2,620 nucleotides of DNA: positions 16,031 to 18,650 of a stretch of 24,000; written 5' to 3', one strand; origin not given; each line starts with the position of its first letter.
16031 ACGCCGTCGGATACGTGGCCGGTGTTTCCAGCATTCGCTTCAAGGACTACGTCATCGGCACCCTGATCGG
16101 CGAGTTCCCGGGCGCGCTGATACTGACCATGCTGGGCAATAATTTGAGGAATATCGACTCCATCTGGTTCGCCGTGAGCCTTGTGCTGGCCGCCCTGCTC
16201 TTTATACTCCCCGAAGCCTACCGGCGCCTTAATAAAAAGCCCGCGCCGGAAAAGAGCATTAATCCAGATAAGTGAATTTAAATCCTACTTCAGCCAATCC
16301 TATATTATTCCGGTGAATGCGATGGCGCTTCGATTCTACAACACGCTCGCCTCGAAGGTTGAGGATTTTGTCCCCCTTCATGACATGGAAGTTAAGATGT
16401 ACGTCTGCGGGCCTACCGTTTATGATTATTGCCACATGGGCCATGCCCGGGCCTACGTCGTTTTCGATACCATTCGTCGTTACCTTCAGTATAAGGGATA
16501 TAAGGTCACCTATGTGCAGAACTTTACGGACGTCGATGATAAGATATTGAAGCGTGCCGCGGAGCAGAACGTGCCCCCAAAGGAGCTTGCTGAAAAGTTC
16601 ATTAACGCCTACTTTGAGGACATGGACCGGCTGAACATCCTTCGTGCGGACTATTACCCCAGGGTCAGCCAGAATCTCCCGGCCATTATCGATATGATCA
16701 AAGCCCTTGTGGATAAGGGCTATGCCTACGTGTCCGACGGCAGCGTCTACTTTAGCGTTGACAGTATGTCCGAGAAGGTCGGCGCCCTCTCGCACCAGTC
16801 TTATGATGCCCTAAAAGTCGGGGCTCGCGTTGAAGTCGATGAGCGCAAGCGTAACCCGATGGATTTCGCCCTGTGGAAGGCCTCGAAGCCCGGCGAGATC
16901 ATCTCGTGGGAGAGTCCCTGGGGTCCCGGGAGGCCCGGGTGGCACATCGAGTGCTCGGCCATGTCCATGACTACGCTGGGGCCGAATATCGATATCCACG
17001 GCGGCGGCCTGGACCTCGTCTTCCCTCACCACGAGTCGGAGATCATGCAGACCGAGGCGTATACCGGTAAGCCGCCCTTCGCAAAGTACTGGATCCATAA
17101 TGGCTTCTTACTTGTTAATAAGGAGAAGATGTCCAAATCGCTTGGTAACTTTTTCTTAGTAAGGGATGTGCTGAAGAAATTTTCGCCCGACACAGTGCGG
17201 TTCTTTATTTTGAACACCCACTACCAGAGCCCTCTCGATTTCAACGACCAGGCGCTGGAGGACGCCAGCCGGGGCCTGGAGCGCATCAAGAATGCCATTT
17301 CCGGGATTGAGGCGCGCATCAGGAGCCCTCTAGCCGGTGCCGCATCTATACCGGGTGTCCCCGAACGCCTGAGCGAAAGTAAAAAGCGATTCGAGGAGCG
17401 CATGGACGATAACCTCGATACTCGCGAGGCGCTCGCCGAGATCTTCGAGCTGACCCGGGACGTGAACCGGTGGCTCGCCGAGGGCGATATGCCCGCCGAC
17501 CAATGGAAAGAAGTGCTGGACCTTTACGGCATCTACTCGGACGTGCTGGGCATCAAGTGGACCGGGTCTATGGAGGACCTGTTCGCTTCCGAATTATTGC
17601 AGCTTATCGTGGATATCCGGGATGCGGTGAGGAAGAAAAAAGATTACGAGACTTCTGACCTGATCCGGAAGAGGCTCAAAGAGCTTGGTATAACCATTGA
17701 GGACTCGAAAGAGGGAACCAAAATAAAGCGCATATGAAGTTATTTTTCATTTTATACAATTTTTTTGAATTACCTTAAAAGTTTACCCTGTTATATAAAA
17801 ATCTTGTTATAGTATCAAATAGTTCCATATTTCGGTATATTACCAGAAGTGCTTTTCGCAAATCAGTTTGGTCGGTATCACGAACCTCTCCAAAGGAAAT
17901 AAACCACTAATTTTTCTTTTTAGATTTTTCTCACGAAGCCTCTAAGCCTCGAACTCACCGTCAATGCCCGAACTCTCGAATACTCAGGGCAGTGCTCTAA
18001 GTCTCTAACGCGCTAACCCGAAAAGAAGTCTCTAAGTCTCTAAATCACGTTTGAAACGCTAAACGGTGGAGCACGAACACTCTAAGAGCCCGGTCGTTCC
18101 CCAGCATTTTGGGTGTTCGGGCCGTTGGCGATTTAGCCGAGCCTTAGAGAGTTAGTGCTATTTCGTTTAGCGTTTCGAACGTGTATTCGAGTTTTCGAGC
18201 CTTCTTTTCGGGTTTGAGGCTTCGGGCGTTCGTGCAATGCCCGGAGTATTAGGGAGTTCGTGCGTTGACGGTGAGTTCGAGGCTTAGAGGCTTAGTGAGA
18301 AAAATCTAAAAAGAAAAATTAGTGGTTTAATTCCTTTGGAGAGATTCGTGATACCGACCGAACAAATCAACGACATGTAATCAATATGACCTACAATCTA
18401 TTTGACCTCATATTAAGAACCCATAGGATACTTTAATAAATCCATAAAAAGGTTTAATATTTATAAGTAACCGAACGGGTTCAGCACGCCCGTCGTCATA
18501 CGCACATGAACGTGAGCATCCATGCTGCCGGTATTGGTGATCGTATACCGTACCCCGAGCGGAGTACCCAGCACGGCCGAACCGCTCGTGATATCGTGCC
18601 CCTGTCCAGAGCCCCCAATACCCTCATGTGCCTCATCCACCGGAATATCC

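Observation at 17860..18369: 498-bp whole-length palindromic element with a perfect 6-bp flanking duplication, in the spacer after cysS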

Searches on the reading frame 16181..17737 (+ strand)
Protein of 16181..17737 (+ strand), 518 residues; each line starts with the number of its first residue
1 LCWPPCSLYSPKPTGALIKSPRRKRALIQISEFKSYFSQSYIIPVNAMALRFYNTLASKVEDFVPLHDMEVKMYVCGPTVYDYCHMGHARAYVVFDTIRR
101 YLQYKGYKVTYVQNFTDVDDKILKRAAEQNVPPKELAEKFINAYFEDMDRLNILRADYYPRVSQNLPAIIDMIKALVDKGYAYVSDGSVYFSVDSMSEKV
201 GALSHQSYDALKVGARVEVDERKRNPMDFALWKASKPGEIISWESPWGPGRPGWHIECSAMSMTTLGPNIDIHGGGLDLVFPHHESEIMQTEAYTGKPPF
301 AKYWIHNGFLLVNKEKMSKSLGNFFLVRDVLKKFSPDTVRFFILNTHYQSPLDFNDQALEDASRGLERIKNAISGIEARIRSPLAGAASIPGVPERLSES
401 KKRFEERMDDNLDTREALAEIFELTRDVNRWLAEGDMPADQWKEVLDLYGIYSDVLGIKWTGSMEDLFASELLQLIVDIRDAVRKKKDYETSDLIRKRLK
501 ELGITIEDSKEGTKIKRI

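Call 13: search_protein_families(library=pfam, proteins=[window:16181-17737:+])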
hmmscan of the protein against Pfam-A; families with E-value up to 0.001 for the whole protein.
window:16181-17737:+ (518 aa): 5 families
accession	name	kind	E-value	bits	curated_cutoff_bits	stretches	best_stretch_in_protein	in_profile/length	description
PF01406.26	tRNA-synt_1e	-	6.9e-134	446.4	27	1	63-363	2-300/301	tRNA synthetases class I (C) catalytic domain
PF09334.17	tRNA-synt_1g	-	8.8e-18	64.7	20.1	2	82-194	12-125/391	tRNA synthetases class I (M)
PF00133.28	tRNA-synt_1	-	1.7e-13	50.5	22.7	1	271-352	330-411/414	tRNA synthetases class I (I, L, M and V)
PF01921.24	tRNA-synt_1f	-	2.6e-09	36.9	27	1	291-366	259-332/360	tRNA synthetases class I (K)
PF09190.17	DALR_2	-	8.1e-08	33.1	22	1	403-458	1-55/57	DALR domain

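Call 19: find_homologous_proteins(query=window:16319-17737:+, max_evalue=1e-50)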
Query window:16319-17737:+ (472 aa): 8000 proteins with E <= 1e-50 among 8000 candidates; the best 120 are listed.
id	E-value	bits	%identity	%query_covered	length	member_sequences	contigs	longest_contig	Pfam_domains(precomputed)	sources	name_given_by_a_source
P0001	0.0e+0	1034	94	100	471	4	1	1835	PF09334.18,PF01406.26,PF01921.25,PF00133.29,PF09190.18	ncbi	-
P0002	2.5e-293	991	89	100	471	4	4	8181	PF09334.18,PF01406.26,PF01921.25,PF00133.29,PF09190.18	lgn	-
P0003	7.3e-288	973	89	100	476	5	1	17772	PF09334.18,PF01406.26,PF01921.25,PF00133.29,PF09190.18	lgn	-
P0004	5.2e-287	970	87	100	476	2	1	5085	PF09334.18,PF01406.26,PF01921.25,PF00133.29,PF09190.18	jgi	jgi:cysteinyl-tRNA synthetase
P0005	2.7e-284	961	86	100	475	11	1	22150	PF09334.18,PF01406.26,PF01921.25,PF00133.29,PF09190.18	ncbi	-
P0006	1.0e-283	959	86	100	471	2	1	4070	PF09334.18,PF01406.26,PF01921.25,PF00133.29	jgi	jgi:cysteinyl-tRNA synthetase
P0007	4.0e-283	957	86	100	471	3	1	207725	PF09334.18,PF01406.26,PF01921.25,PF00133.29,PF09190.18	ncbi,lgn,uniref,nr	ncbi:cysteine--tRNA ligase [Methanocella conradii]|uniref:cysteine--tRNA ligase n=1 Tax=Methanocella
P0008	4.4e-283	957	86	100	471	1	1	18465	PF09334.18,PF01406.26,PF01921.25,PF00133.29,PF09190.18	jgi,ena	-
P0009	9.7e-283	956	86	100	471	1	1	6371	PF09334.18,PF01406.26,PF01921.25,PF00133.29,PF09190.18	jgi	jgi:cysteinyl-tRNA synthetase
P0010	4.3e-280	947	85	100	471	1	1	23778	PF09334.18,PF01406.26,PF01921.25,PF00133.29,PF09190.18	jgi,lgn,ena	jgi:cysteinyl-tRNA synthetase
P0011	6.1e-279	943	86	100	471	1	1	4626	PF09334.18,PF01406.26,PF01921.25,PF00133.29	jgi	jgi:cysteinyl-tRNA synthetase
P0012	4.6e-276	934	84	100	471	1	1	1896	PF09334.18,PF01406.26,PF01921.25,PF00133.29,PF09190.18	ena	-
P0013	5.8e-276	934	84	100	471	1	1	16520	PF09334.18,PF01406.26,PF01921.25,PF00133.29,PF09190.18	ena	-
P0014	8.8e-276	933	84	100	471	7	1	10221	PF09334.18,PF01406.26,PF01921.25,PF00133.29,PF09190.18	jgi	-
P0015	1.9e-273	925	84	100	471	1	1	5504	PF09334.18,PF01406.26,PF01921.25,PF00133.29,PF09190.18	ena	-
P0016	6.3e-255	864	82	96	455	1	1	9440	PF09334.18,PF01406.26,PF01921.25,PF00133.29,PF09190.18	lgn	-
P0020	4.4e-237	805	84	87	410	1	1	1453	PF09334.18,PF01406.26,PF01921.25,PF00133.29,PF09190.18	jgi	jgi:cysteinyl-tRNA synthetase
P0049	2.0e-204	698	85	74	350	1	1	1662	PF09334.18,PF01406.26,PF01921.25,PF00133.29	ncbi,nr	ncbi:MAG TPA: cysteine--tRNA ligase, partial [Methanocella sp.]|nr:cysteine--tRNA ligase [Methanocel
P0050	3.3e-198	677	84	72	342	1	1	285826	PF09334.18,PF01406.26,PF01921.25,PF00133.29,PF09190.18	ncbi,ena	-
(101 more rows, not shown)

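Call 20: find_encoding_contigs(protein=P0003, flank=6000, max_places=4)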
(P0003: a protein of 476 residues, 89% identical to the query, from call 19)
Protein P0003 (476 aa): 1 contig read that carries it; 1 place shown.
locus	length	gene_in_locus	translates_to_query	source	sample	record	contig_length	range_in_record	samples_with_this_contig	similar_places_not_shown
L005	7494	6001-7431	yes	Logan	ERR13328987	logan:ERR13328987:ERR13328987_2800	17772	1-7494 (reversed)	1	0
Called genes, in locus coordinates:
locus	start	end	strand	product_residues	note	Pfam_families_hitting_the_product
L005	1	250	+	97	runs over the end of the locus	PF04242:DUF424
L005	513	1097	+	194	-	PF13404:HTH_AsnC-type, PF13412:HTH_24, PF01037:AsnC_trans_reg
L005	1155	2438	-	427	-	PF00004:AAA, PF07728:AAA_5 (weak), PF17862:AAA_lid_3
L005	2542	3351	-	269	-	PF01478:Peptidase_A24, PF06847:Arc_PepC_II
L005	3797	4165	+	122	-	-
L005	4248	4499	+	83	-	PF05768:Glrx-like (weak), PF13098:Thioredoxin_2 (faint), PF00462:Glutaredoxin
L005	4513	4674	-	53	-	-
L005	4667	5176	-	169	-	-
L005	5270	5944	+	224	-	PF09335:VTT_dom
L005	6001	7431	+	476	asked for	PF01406:tRNA-synt_1e, PF09334:tRNA-synt_1g, PF01921:tRNA-synt_1f (weak), PF00133:tRNA-synt_1, PF09334:tRNA-synt_1g (weak), PF09190:DALR_2 (weak)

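Call 21: find_encoding_contigs(protein=P0007, flank=6000, max_places=4)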
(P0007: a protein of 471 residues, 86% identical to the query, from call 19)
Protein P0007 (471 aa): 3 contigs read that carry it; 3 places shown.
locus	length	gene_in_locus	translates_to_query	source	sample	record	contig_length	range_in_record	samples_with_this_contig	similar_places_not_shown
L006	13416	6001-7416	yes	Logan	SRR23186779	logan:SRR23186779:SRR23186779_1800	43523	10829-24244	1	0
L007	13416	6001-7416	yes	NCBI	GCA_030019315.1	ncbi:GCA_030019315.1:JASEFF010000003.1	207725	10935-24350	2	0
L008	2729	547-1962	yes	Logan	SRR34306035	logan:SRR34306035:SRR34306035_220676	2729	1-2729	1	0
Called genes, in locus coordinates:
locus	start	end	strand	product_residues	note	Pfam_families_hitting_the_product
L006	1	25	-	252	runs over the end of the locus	PF01814:Hemerythrin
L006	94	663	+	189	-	PF01613:Flavin_Reduct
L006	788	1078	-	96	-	PF12838:Fer4_7 (faint), PF12797:Fer4_2 (faint), PF13237:Fer4_10 (weak), PF14697:Fer4_21 (weak), PF00037:Fer4 (weak), PF12837:Fer4_6 (weak)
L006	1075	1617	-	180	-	PF01558:POR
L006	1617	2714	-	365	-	PF01855:POR_N, PF17147:PFOR_II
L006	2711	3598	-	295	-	PF02775:TPP_enzyme_C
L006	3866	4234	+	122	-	-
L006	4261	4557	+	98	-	PF00462:Glutaredoxin, PF05768:Glrx-like (weak), PF13417:GST_N_3 (weak)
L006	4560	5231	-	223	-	PF03483:B3_4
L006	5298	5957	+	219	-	PF09335:VTT_dom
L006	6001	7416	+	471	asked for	PF01406:tRNA-synt_1e, PF09334:tRNA-synt_1g, PF01921:tRNA-synt_1f (weak), PF00133:tRNA-synt_1, PF09190:DALR_2 (weak)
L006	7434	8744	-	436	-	PF05922:Inhibitor_I9, PF00082:Peptidase_S8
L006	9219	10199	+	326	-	PF08448:PAS_4, PF13426:PAS_9, PF00989:PAS, PF13188:PAS_8, PF13426:PAS_9, PF08447:PAS_3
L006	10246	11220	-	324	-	PF00586:AIRS, PF02769:AIRS_C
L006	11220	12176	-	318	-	PF00583:Acetyltransf_1, PF13508:Acetyltransf_7, PF13673:Acetyltransf_10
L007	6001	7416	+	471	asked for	PF01406:tRNA-synt_1e, PF09334:tRNA-synt_1g, PF01921:tRNA-synt_1f (weak), PF00133:tRNA-synt_1, PF09190:DALR_2 (weak)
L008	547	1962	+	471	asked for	PF01406:tRNA-synt_1e, PF09334:tRNA-synt_1g, PF01921:tRNA-synt_1f (weak), PF00133:tRNA-synt_1, PF09190:DALR_2 (weak)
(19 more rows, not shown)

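Call 22: find_encoding_contigs(protein=P0002, flank=6000, max_places=4)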
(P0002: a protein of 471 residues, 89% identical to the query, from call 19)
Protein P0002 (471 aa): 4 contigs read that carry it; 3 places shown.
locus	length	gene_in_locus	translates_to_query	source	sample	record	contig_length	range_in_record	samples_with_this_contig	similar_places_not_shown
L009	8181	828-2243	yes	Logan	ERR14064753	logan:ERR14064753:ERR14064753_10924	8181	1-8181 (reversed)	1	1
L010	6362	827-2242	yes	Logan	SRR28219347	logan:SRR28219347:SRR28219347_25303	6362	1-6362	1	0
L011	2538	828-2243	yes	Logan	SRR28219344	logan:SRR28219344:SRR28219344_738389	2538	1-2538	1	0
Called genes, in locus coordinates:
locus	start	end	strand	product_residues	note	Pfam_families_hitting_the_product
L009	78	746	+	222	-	PF09335:VTT_dom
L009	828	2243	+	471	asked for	PF01406:tRNA-synt_1e, PF09334:tRNA-synt_1g (weak), PF01921:tRNA-synt_1f (weak), PF00133:tRNA-synt_1, PF09334:tRNA-synt_1g (weak), PF09190:DALR_2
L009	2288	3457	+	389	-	PF07719:TPR_2 (faint), PF13424:TPR_12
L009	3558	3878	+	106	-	-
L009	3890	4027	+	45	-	-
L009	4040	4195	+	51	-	-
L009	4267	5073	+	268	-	PF01996:F420_ligase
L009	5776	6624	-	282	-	PF13566:DUF4130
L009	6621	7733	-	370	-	PF04055:Radical_SAM (weak), PF00633:HHH (faint), PF12836:HHH_3 (weak)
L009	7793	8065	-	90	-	PF07441:BofA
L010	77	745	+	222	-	PF09335:VTT_dom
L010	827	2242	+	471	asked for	PF01406:tRNA-synt_1e, PF09334:tRNA-synt_1g (weak), PF01921:tRNA-synt_1f (weak), PF00133:tRNA-synt_1, PF09334:tRNA-synt_1g (weak), PF09190:DALR_2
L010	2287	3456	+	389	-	PF07719:TPR_2 (faint), PF13424:TPR_12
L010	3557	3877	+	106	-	-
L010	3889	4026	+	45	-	-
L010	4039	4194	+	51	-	-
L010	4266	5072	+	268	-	PF01996:F420_ligase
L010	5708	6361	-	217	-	?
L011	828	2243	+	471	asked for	PF01406:tRNA-synt_1e, PF09334:tRNA-synt_1g (weak), PF01921:tRNA-synt_1f (weak), PF00133:tRNA-synt_1, PF09334:tRNA-synt_1g (weak), PF09190:DALR_2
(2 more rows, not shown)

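Call 41: find_encoding_contigs(protein=P0001, flank=10000, max_places=10)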
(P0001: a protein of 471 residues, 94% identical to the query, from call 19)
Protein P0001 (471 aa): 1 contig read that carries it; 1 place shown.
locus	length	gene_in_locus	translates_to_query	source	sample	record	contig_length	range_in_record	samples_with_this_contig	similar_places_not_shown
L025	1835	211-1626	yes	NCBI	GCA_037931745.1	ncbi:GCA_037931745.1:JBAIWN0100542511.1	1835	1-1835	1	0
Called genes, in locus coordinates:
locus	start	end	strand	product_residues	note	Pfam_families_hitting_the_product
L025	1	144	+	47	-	?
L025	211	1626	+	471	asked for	PF01406:tRNA-synt_1e, PF01921:tRNA-synt_1f (faint), PF09334:tRNA-synt_1g, PF00133:tRNA-synt_1, PF09334:tRNA-synt_1g (weak), PF09190:DALR_2 (weak)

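Call 44: list_cluster_members(proteins=[P0004, P0006, P0008, P0009, P0010, P0011, P0014, P0005, P0012, P0013])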
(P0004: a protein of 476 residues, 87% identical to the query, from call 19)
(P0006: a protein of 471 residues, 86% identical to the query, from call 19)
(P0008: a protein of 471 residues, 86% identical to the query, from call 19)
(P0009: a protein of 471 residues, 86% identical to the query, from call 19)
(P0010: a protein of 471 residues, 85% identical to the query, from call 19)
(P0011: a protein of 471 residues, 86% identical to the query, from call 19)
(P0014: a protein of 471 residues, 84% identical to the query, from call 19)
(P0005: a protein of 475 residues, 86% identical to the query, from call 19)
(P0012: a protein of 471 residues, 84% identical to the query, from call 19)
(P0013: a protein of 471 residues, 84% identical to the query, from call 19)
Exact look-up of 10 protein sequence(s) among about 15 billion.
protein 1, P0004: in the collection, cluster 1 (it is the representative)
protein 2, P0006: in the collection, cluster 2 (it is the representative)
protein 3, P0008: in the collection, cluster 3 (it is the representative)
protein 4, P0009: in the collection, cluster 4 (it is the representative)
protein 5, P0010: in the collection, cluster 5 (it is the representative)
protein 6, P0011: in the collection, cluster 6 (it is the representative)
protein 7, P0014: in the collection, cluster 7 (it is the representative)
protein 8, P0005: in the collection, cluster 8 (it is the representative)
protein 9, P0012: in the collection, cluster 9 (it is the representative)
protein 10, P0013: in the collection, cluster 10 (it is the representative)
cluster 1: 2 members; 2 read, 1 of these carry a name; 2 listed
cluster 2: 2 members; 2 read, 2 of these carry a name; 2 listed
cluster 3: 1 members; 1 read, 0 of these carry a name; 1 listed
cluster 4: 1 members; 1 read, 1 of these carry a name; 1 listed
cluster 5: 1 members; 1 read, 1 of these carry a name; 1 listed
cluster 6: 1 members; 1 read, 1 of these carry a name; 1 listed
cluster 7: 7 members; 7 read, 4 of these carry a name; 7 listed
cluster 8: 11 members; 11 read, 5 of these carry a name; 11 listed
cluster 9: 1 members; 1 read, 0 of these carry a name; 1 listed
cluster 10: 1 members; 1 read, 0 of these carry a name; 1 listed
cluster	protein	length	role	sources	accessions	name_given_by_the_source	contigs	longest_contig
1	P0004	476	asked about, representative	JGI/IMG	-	cysteinyl-tRNA synthetase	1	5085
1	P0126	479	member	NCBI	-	-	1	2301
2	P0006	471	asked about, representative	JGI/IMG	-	cysteinyl-tRNA synthetase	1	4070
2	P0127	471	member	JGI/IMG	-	cysteinyl-tRNA synthetase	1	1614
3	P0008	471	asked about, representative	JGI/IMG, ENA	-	-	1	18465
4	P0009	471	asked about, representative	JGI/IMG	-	cysteinyl-tRNA synthetase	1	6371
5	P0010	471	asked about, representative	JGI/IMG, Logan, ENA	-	cysteinyl-tRNA synthetase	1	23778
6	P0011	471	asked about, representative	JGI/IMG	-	cysteinyl-tRNA synthetase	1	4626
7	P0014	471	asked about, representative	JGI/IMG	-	-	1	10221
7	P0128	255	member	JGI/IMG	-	cysteinyl-tRNA synthetase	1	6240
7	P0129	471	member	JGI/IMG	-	cysteinyl-tRNA synthetase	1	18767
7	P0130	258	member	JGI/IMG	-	cysteinyl-tRNA synthetase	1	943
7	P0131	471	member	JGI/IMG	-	cysteinyl-tRNA synthetase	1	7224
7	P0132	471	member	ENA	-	-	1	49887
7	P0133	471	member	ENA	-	-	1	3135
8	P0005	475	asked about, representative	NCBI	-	-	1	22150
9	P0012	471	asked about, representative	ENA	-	-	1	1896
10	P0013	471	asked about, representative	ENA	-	-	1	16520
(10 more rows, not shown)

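Call 53: list_cluster_members(proteins=[P0001, P0121, P0122, P0123, P0124, P0003, P0016, P0020, P0049, P0050])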
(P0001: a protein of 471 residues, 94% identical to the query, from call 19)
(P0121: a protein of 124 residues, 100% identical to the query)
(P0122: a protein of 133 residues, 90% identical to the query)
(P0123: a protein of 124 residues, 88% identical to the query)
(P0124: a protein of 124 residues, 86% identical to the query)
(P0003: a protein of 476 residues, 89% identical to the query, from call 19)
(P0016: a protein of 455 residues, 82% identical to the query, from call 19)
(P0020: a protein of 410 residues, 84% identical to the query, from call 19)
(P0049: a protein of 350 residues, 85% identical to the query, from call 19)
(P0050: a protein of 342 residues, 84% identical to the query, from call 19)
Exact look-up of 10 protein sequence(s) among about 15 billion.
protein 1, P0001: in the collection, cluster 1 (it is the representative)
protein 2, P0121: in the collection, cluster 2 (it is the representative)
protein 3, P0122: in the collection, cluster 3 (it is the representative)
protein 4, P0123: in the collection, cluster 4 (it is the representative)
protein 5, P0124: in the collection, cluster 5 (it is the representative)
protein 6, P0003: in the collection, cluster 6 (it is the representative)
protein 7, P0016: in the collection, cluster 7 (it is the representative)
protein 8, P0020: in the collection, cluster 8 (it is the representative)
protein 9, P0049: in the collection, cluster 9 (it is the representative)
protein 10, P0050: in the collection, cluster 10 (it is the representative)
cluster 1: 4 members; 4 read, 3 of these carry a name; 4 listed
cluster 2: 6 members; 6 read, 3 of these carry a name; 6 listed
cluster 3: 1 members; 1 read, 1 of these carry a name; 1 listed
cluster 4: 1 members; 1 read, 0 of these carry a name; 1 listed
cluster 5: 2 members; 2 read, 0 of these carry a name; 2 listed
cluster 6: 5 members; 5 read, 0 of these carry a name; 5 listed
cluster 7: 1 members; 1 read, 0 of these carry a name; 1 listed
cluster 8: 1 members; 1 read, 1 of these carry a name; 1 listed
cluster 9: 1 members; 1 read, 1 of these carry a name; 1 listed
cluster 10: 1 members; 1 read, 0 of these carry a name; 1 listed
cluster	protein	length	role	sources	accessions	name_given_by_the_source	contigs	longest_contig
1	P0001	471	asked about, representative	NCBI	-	-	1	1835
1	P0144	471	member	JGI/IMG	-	cysteinyl-tRNA synthetase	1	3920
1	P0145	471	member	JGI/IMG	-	cysteinyl-tRNA synthetase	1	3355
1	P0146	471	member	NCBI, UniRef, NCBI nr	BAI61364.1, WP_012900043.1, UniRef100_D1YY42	cysteinyl-tRNA synthetase [Methanocella paludicola SANAE] | Cysteine--tRNA ligase n=1 Tax=Methanocella paludicola (strain DSM 17711 / JCM 13418 / ... | cysteine--tRNA ligase [Methanocella paludicola]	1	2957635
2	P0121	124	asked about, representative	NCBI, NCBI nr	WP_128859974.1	hypothetical protein [Methanocella paludicola]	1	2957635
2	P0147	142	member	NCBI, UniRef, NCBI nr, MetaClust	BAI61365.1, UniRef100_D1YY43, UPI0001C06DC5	conserved hypothetical protein [Methanocella paludicola SANAE] | Uncharacterized protein n=2 Tax=Methanocella TaxID=570266 RepID=D1YY43_METPS | status=active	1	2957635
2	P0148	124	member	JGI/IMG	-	hypothetical protein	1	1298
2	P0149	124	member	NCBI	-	-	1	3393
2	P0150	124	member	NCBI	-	-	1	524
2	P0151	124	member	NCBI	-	-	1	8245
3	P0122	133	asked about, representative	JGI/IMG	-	hypothetical protein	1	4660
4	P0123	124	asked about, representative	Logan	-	-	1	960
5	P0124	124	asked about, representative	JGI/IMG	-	-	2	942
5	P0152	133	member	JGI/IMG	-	-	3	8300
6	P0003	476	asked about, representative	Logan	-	-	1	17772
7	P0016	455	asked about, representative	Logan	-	-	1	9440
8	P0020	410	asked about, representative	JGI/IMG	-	cysteinyl-tRNA synthetase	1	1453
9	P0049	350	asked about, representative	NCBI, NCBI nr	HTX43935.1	MAG TPA: cysteine--tRNA ligase, partial [Methanocella sp.] | cysteine--tRNA ligase [Methanocella sp.]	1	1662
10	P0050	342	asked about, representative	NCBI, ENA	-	-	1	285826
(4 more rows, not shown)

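Call 54: find_encoding_contigs(protein=P0152, flank=10000, max_places=6)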
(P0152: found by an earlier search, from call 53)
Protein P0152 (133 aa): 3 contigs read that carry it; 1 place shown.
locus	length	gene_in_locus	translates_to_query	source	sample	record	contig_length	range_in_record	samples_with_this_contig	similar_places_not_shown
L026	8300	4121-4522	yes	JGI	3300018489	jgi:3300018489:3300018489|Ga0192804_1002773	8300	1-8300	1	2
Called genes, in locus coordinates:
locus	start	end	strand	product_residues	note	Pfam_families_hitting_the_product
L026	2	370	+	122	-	?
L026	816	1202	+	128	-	PF13566:DUF4130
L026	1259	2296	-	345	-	PF01996:F420_ligase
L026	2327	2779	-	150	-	-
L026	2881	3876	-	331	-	PF07719:TPR_2 (faint), PF13424:TPR_12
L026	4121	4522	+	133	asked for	-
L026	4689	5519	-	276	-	PF01406:tRNA-synt_1e, PF00133:tRNA-synt_1, PF01921:tRNA-synt_1f (weak), PF09334:tRNA-synt_1g (weak), PF09190:DALR_2 (weak)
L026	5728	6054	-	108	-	PF01406:tRNA-synt_1e, PF09334:tRNA-synt_1g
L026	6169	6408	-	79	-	PF09335:VTT_dom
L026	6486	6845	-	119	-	PF09335:VTT_dom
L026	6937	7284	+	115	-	-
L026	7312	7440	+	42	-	-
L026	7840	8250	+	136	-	-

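Call 62: find_encoding_contigs(protein=P0144, flank=10000, max_places=6)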
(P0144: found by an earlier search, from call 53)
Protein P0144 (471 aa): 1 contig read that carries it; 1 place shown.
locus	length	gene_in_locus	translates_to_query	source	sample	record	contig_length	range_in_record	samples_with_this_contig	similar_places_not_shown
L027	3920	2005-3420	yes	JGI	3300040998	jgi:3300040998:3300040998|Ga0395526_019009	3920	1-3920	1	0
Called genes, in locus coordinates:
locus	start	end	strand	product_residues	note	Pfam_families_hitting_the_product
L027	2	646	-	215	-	?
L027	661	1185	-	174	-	-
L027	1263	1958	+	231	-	PF09335:VTT_dom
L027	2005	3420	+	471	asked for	PF01406:tRNA-synt_1e, PF09334:tRNA-synt_1g, PF01921:tRNA-synt_1f (weak), PF00133:tRNA-synt_1, PF09334:tRNA-synt_1g (weak), PF09190:DALR_2 (weak)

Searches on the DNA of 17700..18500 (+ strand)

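Call 14: search_dna_similar(query=window:17860-18369:+, collection=plasmids, mode=distant)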
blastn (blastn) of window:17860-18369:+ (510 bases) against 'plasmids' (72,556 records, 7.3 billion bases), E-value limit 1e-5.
No match.

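Call 15: search_dna_similar(query=window:17860-18369:+, collection=phages, mode=distant)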
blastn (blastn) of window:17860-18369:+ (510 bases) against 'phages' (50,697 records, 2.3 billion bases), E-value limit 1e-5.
No match.

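Call 68: search_rna_families(source=window, start=17700, end=18500, threshold=evalue, max_evalue=1)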
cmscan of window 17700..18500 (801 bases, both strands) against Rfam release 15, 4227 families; matches with E-value up to 1: 0.
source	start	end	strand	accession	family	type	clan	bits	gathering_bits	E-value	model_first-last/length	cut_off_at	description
